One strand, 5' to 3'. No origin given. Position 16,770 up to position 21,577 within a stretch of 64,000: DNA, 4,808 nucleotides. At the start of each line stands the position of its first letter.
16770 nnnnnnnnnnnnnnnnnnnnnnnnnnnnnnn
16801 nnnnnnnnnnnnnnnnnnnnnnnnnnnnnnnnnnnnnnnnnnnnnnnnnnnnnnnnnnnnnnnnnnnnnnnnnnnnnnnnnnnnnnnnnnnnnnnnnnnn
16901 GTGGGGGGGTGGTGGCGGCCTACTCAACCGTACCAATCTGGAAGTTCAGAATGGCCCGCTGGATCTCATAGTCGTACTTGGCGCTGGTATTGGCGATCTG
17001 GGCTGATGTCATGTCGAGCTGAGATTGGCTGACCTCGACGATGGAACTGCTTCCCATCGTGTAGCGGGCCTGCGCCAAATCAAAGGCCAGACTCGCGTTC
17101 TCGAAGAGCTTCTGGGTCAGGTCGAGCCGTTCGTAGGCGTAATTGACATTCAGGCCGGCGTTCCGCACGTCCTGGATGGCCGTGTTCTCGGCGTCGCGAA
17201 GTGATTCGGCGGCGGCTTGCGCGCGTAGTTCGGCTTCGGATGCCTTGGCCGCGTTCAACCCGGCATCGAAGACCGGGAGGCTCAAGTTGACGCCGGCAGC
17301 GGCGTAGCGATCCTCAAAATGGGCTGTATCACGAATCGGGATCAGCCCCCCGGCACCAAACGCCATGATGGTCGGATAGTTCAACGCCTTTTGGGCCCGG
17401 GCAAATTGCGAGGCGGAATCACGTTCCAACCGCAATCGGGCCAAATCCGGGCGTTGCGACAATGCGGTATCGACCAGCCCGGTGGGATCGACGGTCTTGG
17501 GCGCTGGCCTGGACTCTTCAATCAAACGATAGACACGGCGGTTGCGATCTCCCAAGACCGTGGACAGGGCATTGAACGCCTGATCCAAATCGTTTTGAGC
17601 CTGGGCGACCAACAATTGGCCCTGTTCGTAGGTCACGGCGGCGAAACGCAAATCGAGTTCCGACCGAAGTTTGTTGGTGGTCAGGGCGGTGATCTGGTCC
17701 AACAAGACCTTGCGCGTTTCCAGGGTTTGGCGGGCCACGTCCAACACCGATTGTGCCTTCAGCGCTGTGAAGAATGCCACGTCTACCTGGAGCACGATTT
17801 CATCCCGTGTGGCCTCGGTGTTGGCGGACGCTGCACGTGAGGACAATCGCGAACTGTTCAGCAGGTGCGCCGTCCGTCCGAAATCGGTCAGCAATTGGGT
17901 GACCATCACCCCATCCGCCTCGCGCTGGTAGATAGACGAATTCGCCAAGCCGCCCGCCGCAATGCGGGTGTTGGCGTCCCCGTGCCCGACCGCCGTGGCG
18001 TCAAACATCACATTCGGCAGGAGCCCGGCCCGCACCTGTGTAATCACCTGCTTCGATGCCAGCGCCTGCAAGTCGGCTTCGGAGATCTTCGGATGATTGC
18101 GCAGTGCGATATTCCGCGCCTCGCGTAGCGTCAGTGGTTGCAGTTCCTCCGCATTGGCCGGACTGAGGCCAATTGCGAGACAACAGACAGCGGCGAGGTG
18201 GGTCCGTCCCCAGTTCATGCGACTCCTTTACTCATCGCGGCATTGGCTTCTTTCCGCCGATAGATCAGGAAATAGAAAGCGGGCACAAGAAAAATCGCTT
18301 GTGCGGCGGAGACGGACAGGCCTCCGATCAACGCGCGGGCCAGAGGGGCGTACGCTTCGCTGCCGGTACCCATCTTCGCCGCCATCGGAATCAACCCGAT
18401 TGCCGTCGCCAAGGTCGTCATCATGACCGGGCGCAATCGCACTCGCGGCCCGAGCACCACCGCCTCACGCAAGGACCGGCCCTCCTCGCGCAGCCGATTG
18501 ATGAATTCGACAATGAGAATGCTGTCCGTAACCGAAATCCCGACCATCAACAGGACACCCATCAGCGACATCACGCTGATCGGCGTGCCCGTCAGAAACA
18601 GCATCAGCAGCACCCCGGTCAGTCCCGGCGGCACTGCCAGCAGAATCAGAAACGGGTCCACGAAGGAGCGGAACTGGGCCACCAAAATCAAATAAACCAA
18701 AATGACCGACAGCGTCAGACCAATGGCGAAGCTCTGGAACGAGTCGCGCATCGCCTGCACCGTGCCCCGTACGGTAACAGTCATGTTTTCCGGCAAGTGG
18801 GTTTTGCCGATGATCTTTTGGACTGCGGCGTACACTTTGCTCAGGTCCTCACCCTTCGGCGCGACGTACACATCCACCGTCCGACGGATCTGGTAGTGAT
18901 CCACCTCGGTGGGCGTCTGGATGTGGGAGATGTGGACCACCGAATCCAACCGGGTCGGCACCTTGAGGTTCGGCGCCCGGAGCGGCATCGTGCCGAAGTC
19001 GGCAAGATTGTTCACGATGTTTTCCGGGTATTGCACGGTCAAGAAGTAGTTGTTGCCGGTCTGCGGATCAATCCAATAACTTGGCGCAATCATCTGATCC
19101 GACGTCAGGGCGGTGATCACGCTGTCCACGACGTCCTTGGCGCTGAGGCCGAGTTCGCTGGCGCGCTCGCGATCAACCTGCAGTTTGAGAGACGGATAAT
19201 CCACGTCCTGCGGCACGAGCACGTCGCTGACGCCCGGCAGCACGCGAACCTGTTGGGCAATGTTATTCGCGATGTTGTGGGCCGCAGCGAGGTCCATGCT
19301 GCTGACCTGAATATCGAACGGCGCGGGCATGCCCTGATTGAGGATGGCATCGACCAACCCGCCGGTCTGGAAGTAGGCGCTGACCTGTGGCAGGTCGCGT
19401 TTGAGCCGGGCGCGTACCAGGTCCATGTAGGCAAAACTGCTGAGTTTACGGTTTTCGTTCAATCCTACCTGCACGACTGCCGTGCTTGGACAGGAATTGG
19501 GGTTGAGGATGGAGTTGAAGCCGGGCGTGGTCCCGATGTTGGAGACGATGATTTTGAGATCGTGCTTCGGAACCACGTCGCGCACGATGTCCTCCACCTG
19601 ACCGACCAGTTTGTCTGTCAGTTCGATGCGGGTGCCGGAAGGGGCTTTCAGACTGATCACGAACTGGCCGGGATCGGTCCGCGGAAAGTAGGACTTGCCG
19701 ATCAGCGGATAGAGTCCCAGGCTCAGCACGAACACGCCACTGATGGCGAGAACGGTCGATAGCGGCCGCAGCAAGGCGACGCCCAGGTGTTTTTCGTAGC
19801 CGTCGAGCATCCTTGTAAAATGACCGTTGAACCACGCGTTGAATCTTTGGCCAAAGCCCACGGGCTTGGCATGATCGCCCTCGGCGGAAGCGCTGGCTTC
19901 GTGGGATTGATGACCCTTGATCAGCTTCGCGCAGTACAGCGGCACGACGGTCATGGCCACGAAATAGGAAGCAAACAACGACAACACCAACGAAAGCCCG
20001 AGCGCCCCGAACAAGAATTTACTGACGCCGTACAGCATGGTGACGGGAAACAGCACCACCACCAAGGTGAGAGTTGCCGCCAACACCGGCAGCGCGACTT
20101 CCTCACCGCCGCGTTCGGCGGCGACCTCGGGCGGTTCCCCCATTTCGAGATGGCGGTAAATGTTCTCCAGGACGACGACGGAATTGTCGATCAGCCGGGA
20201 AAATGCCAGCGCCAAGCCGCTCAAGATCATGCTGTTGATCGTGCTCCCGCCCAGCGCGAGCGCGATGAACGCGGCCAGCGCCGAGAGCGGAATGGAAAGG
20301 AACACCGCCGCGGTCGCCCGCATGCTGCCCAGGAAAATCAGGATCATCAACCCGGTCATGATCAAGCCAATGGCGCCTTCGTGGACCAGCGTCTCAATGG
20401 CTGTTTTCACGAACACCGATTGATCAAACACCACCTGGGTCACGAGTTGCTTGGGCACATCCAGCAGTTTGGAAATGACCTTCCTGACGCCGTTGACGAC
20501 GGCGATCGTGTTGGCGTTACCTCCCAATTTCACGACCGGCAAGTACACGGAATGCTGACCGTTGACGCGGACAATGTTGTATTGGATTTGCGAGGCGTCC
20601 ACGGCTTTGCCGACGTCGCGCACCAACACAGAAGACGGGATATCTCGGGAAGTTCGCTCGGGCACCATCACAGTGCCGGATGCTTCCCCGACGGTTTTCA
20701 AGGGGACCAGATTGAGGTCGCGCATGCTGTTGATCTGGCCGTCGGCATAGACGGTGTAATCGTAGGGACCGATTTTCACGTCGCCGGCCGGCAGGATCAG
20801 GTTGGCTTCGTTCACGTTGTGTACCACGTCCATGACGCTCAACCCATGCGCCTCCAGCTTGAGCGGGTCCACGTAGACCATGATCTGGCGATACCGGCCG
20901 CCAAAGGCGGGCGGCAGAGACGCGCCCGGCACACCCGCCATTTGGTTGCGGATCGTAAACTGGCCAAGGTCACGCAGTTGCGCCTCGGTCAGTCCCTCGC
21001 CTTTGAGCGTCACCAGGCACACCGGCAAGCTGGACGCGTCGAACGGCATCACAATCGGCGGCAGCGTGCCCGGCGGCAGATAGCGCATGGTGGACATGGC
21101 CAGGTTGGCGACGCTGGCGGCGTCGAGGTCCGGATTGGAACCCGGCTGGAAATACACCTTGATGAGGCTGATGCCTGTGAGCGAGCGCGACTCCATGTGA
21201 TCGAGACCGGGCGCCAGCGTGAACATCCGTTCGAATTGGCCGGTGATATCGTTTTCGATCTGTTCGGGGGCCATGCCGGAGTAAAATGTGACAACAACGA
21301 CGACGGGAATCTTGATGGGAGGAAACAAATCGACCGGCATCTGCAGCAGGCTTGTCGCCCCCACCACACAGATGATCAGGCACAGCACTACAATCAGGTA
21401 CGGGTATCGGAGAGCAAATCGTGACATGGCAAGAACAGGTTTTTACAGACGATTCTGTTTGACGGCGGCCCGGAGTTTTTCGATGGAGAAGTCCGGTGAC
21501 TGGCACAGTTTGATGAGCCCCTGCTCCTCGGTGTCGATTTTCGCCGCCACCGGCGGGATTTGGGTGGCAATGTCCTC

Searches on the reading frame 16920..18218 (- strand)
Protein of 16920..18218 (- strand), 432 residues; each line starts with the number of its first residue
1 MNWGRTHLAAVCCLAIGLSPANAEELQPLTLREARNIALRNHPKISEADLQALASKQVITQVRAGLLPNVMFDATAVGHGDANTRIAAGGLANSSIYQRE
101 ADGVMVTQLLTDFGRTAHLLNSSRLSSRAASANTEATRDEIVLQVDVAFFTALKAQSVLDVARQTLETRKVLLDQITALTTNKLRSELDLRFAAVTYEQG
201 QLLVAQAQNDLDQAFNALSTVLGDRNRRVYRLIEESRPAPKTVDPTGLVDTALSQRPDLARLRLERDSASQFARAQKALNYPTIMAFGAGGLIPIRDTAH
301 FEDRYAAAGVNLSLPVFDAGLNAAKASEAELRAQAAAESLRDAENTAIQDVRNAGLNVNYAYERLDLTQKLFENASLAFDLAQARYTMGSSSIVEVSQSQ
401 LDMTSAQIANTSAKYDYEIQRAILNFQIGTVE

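Call 6: search_protein_families(library=ncbifam, proteins=[window:16920-18218:-], max_evalue=0.001)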
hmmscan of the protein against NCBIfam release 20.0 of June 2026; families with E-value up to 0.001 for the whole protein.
window:16920-18218:- (432 aa): 8 families
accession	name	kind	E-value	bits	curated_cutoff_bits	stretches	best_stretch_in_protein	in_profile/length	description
TIGR01844.1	type_I_sec_TolC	subfamily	1.2e-40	139.8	225.15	1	28-430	2-399/414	TolC family outer membrane protein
TIGR01845.1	outer_NodT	subfamily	2.5e-23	82.6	210.05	1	37-413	65-442/460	efflux transporter outer membrane subunit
NF007002.0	PRK09465.1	equivalog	1.6e-18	66.5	495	1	28-431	23-426/460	outer membrane channel protein TolC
NF033143.1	efflux_OM_AdeK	equivalog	1.1e-12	47.5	900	1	99-406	125-436/480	multidrug efflux RND transporter AdeIJK outer membrane channel subunit AdeK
NF052390.1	efflux_OMP_AbuO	equivalog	4.6e-12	45.4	700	1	135-428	134-430/447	multidrug efflux outer membrane protein AbuO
NF033142.1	efflux_OM_AdeC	exception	2.5e-11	42.9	975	1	105-408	132-438/465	multidrug efflux RND transporter AdeABC outer membrane channel subunit AdeC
NF007347.1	PRK09837.1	subfamily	7.2e-09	35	598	1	89-411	113-438/461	Cu(I)/Ag(I) efflux RND transporter outer membrane protein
NF008524.1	PRK11459.1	equivalog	0.00013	20.9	650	1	215-404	257-448/478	multidrug resistance outer membrane protein MdtQ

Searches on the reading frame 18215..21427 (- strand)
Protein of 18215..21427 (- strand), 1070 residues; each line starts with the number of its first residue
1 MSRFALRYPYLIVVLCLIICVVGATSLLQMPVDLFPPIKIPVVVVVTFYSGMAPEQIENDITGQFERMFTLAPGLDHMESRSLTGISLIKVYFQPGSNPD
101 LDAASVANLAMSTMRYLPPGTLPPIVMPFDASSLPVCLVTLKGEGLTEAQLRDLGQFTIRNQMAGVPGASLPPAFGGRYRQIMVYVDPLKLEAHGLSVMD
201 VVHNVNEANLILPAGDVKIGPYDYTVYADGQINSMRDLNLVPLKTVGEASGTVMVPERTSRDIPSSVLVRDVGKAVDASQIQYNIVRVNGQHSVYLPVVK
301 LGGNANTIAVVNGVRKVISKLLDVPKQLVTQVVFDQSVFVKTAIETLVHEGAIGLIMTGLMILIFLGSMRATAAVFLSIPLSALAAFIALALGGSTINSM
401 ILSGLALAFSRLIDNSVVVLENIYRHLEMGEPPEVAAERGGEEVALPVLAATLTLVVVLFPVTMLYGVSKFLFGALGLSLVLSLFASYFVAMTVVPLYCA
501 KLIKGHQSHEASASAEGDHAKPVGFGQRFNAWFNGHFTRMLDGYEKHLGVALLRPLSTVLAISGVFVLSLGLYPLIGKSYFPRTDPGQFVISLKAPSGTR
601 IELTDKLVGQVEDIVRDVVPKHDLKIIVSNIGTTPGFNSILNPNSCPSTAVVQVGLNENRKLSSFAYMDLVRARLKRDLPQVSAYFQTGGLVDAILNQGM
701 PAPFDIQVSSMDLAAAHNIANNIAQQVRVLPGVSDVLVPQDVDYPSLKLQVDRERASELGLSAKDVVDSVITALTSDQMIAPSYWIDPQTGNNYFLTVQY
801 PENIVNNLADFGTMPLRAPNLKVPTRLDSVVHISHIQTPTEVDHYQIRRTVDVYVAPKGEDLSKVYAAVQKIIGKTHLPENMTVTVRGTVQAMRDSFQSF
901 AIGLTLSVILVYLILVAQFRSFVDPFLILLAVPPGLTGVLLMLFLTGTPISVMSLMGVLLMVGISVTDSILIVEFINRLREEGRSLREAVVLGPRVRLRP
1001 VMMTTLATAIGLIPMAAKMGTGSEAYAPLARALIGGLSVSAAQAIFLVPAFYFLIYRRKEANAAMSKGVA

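Call 6: search_protein_families(library=ncbifam, proteins=[window:18215-21427:-], max_evalue=0.001)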
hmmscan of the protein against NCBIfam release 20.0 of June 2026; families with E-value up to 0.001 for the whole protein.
window:18215-21427:- (1070 aa): 14 families
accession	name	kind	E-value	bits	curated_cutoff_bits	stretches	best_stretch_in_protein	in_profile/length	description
NF033617.1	RND_permease_2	subfamily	2.4e-159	532.3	1250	1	4-1056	3-1008/1009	multidrug efflux RND transporter permease subunit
NF000282.2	RND_permease_1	subfamily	5.3e-137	458.3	1250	1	2-1056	1-1028/1029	multidrug efflux RND transporter permease subunit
TIGR00915.1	2A0602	subfamily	1.2e-118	397.5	940.35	1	1-1060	1-1033/1050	efflux RND transporter permease subunit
TIGR00914.1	2A0601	subfamily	3.9e-108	362.6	701.45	1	3-1063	7-1043/1051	CusA/CzcA family heavy metal efflux RND transporter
NF007133.0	PRK09579.1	equivalog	4.7e-99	332.3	1763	1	6-1064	8-1011/1017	multidrug efflux RND transporter permease subunit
NF007905.0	PRK10614.1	equivalog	3.5e-92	309.7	1774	1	8-1060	10-1013/1025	multidrug efflux RND transporter permease subunit MdtC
NF007798.0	PRK10503.1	equivalog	9.8e-89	298.2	1584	1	8-1057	19-1024/1040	MdtB/MuxB family multidrug efflux RND transporter permease subunit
NF007131.0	PRK09577.1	equivalog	9.5e-87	291.7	1768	1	1-1061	1-1028/1045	multidrug efflux RND transporter permease subunit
NF007842.1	PRK10555.1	equivalog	1.3e-82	278.2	1854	1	1-1059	1-1030/1036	multidrug efflux RND transporter permease AcrD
NF000037.1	RND_perm_OqxB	exception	5.2e-74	249.7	2200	1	2-1055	4-1034/1050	multidrug efflux RND transporter permease subunit OqxB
NF011706.2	PRK15127.1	equivalog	1.8e-69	234.7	2150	1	1-1059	1-1033/1049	multidrug efflux RND transporter permease subunit AcrB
TIGR00921.1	2A067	subfamily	9.3e-12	43.8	351.9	1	862-1059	152-350/733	hydrophobe/amphiphile efflux-3 (HAE3) family transporter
TIGR00916.1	2A0604s01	subfamily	1.9e-07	30.9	148.6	1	891-1040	85-226/231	SecD/SecF family protein translocase subunit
TIGR01129.1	secD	equivalog_domain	5.8e-06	25.7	244.4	1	773-1008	134-356/397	protein translocase subunit SecD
